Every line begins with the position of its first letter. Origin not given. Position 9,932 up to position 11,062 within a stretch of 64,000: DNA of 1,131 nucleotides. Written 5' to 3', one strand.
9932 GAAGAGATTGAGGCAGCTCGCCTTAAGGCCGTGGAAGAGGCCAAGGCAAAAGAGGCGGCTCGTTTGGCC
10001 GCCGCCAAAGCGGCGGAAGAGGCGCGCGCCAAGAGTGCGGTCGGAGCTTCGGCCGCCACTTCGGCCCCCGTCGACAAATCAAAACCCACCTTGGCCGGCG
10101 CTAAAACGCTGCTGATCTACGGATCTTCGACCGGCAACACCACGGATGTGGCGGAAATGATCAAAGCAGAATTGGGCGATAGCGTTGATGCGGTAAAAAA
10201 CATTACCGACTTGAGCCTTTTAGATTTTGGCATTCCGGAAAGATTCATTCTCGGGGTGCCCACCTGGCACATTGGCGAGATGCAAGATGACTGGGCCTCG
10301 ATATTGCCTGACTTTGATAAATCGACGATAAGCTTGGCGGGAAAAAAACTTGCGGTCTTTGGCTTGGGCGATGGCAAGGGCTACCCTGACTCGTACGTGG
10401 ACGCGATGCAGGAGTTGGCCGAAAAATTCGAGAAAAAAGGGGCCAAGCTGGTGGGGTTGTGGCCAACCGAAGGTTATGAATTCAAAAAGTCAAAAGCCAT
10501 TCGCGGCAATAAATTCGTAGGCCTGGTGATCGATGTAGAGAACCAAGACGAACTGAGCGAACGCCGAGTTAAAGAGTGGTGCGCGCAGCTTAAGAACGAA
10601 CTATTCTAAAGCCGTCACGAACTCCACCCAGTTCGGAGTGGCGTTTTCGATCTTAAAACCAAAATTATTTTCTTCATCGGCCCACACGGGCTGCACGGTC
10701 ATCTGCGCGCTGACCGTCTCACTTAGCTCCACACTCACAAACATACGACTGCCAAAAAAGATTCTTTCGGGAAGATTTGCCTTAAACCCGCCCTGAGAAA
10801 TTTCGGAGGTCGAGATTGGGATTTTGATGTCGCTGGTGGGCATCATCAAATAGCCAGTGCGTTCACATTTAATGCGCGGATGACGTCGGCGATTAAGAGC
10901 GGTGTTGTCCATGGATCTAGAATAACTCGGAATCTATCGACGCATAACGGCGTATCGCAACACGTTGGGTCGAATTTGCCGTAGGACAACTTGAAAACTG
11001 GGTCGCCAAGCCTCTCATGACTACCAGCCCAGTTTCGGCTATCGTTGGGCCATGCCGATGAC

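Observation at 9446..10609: Flavodoxin fused to an unknown 190 aa N-terminal domain via an Ala/Lys/Glu-rich linker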

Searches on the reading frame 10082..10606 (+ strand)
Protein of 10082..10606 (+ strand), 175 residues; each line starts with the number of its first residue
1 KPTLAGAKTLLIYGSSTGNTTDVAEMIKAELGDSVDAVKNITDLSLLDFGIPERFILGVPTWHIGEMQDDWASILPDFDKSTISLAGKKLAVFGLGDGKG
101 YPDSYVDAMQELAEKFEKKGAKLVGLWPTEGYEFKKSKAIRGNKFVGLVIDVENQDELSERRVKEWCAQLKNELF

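Call 38: find_homologous_proteins(query=window:10082-10606:+, max_evalue=1e-20)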
Query seq(175 aa) (175 aa): 44 proteins with E <= 1e-20 among 155 candidates.
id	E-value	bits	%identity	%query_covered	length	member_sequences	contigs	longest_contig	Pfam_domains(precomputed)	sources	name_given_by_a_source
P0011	2.4e-70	254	66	100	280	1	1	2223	PF12724.13,PF12641.13,PF00258.31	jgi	jgi:flavodoxin I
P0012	1.4e-68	248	65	98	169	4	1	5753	PF12724.13,PF12641.13,PF00258.31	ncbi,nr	ncbi:flavodoxin [bacterium]|nr:flavodoxin [bacterium]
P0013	3.0e-56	208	64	85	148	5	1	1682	PF00258.31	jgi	jgi:flavodoxin I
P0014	1.6e-44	170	50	95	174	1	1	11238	PF00258.31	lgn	-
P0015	5.1e-43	165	49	94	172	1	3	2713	PF00258.31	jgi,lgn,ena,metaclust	jgi:flavodoxin I|metaclust:\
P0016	2.3e-41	159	46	95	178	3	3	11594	PF12724.13,PF00258.31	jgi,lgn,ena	-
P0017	3.3e-40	155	47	94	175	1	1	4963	PF12641.13,PF00258.31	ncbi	-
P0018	5.9e-40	155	46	94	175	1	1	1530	PF12724.13,PF12641.13,PF00258.31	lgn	-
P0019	5.5e-38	148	46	96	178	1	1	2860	PF12641.13,PF00258.31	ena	-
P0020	6.1e-37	145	42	94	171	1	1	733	PF12724.13,PF00258.31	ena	-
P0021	1.5e-36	144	48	93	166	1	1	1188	PF00258.31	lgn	-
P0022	9.4e-36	141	47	95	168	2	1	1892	PF00258.31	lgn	-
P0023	1.9e-35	140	44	94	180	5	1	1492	PF00258.31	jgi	jgi:flavodoxin I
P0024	3.1e-35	139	46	94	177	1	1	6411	PF12641.13,PF00258.31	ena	-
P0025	5.4e-35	138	41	93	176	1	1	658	PF12724.13,PF12641.13,PF00258.31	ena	-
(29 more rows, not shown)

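Call 41: find_encoding_contigs(protein=P0012, flank=5000, max_places=3)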
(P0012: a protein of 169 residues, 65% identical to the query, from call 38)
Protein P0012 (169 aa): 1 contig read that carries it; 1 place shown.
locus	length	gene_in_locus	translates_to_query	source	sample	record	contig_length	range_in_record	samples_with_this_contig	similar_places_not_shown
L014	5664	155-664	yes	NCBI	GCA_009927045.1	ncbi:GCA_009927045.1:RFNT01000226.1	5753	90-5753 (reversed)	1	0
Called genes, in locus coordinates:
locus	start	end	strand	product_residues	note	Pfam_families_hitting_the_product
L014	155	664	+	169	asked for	PF00258:Flavodoxin_1, PF12641:Flavodoxin_3, PF12724:Flavodoxin_5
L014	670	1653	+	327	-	PF02894:GFO_IDH_MocA_C, PF22725:GFO_IDH_MocA_C3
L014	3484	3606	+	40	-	PF03909:BSD (weak)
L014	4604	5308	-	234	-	PF02390:Methyltransf_4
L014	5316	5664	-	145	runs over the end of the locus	PF00265:TK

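Call 46: search_solved_structures(query=window:10082-10606:+, max_evalue=1e-10, show_alignments=2)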
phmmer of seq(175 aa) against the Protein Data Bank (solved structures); distinct sequences matched with E-value up to 1e-10: 34.
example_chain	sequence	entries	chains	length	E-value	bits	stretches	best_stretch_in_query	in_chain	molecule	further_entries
8hgq_A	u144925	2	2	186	2.1e-45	157.6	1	5-173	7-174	Flavodoxin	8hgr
6kif_P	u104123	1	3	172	1e-44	155.4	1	7-173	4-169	Flavodoxin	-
1czl_A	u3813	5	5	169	1.9e-44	154.5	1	8-173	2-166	FLAVODOXIN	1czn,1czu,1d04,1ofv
1czh_A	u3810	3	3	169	5.2e-44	153.1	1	8-173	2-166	FLAVODOXIN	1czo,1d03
1czr_A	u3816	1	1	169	8.8e-44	152.3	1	8-173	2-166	FLAVODOXIN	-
1czk_A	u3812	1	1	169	8.9e-44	152.3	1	8-173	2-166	FLAVODOXIN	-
2v5u_A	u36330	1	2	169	1.6e-43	151.5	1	9-173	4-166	FLAVODOXIN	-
1flv_A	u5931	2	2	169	3.4e-43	150.4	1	9-173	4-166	FLAVODOXIN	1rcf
3esz_A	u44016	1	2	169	3.9e-43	150.3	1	11-173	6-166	FLAVODOXIN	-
1ftg_A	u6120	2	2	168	4.1e-43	150.2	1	10-173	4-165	APOFLAVODOXIN | PROTEIN (FLAVODOXIN)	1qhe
1obv_A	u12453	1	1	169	1.1e-42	148.7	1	9-173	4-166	FLAVODOXIN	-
3esy_A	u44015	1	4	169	1.2e-42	148.6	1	9-173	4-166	Flavodoxin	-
2kqu_A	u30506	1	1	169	1.6e-42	148.3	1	9-173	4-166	Flavodoxin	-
3esx_A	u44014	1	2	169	2.2e-42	147.8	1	9-173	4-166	Flavodoxin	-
5ljp_A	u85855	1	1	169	3e-42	147.3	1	9-173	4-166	Flavodoxin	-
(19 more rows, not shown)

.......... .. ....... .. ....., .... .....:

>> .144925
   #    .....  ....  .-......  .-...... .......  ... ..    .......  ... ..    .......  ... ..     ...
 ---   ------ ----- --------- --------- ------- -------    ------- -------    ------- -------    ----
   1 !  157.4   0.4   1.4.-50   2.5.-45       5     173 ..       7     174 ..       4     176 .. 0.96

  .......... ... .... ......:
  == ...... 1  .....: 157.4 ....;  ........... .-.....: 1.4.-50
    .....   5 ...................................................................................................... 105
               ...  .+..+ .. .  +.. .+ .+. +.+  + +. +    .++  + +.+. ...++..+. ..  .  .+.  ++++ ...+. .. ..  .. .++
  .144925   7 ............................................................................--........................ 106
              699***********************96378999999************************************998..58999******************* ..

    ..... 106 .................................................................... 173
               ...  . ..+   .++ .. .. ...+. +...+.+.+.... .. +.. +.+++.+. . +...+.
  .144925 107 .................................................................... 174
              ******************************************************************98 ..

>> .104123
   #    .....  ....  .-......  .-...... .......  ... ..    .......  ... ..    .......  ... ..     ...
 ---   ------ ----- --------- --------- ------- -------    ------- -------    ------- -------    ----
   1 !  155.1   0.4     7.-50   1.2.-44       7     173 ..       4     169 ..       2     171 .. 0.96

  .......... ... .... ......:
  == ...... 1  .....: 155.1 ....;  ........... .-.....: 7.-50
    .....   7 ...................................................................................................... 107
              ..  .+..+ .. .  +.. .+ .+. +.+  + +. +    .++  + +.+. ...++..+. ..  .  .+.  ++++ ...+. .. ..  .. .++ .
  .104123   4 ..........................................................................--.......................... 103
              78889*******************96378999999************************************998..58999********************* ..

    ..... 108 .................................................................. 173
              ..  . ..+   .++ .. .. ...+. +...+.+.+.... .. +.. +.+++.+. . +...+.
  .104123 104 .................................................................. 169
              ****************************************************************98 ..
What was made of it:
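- On Long-chain flavodoxin (TIGR01752 flav_long / FldA subfamily NF006739): W274 in P-T-W-H-I-G-E and Y313 in G-K-G-Y-P-D align with P-T-W-N-V-G-E and Q-V-G-Y-S-D of 8hgq and 6kif (call 46).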

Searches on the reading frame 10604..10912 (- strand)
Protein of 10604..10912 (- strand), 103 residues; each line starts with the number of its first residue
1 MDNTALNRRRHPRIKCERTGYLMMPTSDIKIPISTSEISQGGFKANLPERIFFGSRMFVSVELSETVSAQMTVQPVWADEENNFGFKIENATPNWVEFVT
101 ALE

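Call 3: search_protein_families(library=pfam, proteins=[window:10604-10912:-], max_evalue=0.1)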
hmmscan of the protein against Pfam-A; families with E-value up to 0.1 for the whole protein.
window:10604-10912:- (103 aa): 1 family
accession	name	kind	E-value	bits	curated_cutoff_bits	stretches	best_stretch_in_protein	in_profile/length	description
PF07238.19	PilZ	-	5.2e-07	30.4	22.5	1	7-92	1-89/102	PilZ domain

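Call 4: search_protein_families(library=ncbifam, proteins=[window:10604-10912:-], max_evalue=0.1)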
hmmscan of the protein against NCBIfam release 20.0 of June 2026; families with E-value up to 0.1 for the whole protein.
window:10604-10912:- (103 aa): 0 families
